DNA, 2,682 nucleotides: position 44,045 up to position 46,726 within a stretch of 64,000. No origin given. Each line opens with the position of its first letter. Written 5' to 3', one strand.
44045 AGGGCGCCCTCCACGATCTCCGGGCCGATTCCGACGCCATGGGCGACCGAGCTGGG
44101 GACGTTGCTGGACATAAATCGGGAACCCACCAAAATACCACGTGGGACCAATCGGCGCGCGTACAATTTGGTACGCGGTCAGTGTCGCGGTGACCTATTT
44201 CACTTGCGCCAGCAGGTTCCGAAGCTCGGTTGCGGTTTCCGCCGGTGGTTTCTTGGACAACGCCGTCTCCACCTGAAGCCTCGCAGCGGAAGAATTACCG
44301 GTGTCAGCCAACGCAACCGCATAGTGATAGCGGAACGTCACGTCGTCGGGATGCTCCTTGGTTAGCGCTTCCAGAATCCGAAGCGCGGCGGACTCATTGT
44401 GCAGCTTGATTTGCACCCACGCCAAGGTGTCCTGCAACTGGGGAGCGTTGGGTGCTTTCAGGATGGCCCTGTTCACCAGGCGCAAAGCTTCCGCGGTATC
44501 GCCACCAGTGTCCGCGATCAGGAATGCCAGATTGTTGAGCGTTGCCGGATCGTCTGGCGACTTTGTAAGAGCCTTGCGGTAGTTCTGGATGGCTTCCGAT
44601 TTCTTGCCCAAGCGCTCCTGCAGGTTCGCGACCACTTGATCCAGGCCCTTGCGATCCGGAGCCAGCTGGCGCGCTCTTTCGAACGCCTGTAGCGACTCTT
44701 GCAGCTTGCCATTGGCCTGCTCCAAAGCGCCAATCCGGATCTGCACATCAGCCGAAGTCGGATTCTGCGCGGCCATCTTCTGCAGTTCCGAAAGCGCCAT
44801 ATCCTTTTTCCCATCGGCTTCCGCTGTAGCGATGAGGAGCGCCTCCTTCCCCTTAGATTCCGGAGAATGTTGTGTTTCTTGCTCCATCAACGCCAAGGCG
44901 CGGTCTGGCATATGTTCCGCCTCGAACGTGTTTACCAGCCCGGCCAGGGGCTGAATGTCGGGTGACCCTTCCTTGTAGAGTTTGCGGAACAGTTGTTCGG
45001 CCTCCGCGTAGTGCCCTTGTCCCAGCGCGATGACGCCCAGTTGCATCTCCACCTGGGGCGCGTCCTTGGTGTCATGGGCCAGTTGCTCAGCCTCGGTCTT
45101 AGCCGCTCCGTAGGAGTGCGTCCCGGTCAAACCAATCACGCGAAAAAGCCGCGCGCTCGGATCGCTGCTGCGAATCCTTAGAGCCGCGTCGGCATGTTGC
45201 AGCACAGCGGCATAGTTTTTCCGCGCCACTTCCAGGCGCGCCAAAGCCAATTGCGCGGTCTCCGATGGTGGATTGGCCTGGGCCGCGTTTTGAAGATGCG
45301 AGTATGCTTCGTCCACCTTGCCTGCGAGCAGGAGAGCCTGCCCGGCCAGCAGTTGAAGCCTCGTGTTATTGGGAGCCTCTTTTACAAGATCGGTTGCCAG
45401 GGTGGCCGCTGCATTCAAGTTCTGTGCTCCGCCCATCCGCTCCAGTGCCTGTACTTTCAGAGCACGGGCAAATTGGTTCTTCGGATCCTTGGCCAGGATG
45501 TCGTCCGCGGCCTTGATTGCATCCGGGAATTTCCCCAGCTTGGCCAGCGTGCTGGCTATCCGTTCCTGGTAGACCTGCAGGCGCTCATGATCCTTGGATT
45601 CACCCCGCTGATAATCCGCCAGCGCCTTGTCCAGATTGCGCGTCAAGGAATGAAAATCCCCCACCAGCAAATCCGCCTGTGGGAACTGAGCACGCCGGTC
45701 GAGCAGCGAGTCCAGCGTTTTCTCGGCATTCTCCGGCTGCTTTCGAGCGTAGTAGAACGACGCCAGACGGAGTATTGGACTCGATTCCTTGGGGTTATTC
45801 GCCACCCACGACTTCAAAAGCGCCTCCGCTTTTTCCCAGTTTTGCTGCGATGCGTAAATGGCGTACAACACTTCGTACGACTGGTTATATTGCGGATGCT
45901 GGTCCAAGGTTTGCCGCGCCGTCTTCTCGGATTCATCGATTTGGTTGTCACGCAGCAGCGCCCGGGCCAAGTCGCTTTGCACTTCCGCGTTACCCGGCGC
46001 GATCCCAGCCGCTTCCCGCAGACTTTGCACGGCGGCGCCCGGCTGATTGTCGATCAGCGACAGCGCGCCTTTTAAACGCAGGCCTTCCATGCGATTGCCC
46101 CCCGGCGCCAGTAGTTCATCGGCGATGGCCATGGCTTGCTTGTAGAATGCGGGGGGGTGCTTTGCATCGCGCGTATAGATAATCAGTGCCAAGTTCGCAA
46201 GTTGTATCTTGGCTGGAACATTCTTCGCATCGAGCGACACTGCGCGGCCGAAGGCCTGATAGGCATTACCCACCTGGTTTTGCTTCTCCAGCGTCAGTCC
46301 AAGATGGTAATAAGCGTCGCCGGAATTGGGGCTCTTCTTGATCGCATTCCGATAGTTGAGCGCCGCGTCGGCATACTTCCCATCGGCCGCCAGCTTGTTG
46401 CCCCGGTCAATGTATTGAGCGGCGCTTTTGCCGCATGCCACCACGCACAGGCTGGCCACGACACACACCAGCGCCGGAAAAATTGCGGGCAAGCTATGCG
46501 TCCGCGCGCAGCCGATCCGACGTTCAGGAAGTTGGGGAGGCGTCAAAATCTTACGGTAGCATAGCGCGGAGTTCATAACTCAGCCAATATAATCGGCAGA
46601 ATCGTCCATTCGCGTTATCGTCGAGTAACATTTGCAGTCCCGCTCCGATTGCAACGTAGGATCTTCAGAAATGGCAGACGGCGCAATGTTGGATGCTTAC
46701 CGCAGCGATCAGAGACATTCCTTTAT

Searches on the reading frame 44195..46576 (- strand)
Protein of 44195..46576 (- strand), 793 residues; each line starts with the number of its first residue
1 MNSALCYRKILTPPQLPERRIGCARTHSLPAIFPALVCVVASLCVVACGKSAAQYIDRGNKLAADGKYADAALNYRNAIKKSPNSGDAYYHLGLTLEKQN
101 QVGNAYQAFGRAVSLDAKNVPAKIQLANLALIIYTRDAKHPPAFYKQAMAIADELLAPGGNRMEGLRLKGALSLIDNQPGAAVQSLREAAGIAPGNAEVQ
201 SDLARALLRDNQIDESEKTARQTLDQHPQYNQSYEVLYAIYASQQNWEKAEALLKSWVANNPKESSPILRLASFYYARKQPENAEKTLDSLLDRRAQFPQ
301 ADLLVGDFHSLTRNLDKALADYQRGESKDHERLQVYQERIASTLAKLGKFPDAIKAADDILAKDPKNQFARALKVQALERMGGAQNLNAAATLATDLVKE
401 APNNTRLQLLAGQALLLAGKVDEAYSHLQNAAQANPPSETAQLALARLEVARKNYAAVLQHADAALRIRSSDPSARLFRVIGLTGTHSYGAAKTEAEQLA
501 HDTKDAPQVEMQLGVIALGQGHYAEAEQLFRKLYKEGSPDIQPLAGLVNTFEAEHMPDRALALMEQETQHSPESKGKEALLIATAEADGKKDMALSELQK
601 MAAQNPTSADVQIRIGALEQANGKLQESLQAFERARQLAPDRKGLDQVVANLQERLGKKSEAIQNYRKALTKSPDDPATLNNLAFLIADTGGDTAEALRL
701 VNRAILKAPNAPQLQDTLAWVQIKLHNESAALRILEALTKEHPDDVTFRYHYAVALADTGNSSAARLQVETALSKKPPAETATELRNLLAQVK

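Call 92: search_protein_families(library=pfam, proteins=[window:44195-46576:-], max_evalue=0.001)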
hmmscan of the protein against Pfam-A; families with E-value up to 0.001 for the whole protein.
window:44195-46576:- (793 aa): 23 families
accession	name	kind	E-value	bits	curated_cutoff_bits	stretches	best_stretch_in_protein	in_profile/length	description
PF14559.12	TPR_19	-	1.2e-45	154.1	25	6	176-230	4-58/68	Tetratricopeptide repeat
PF13428.12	TPR_14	-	5.3e-39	129.1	23.5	0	406-448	2-44/44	Tetratricopeptide repeat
PF13432.12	TPR_16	-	4.9e-38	129.6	32.7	3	57-117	2-62/65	Tetratricopeptide repeat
PF07719.23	TPR_2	-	2.1e-30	102.7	27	0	609-641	1-33/34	Tetratricopeptide repeat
PF00515.34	TPR_1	-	5.6e-23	80.2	27.8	0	87-118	2-33/34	Tetratricopeptide repeat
PF23914.1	TPR_CcmH_CycH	-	3.2e-18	66.5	42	1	66-131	30-95/158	Cytochrome c-type biogenesis protein H TPR domain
PF13414.12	TPR_11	-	6.2e-16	58.3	26.8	2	59-99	1-41/42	TPR repeat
PF13431.12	TPR_17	-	9.8e-16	57.1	24.4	1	75-105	2-32/34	Tetratricopeptide repeat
PF13181.12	TPR_8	-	8.1e-15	54.1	25.7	0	87-119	2-34/34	Tetratricopeptide repeat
PF13424.12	TPR_12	-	5.3e-14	52.6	30.1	1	609-671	3-73/77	Tetratricopeptide repeat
PF24575.1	TPR_Slam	-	4.3e-13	50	35.2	0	176-218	60-102/104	Surface lipoprotein assembly modifier, N-terminal TPR repeats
PF13371.12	TPR_9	-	4.9e-13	49.3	35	1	729-790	12-73/73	Tetratricopeptide repeat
PF13174.12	TPR_6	-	1.3e-12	47.9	26.3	0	87-114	1-28/33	Tetratricopeptide repeat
PF13429.12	TPR_15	-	1.1e-11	45.2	26.2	1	621-766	125-268/280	Tetratricopeptide repeat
PF25062.1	ARM_TT21_N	-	3.5e-11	43.7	40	0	341-498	34-193/222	Tetratricopeptide repeat protein 21 N-terminal ARM repeat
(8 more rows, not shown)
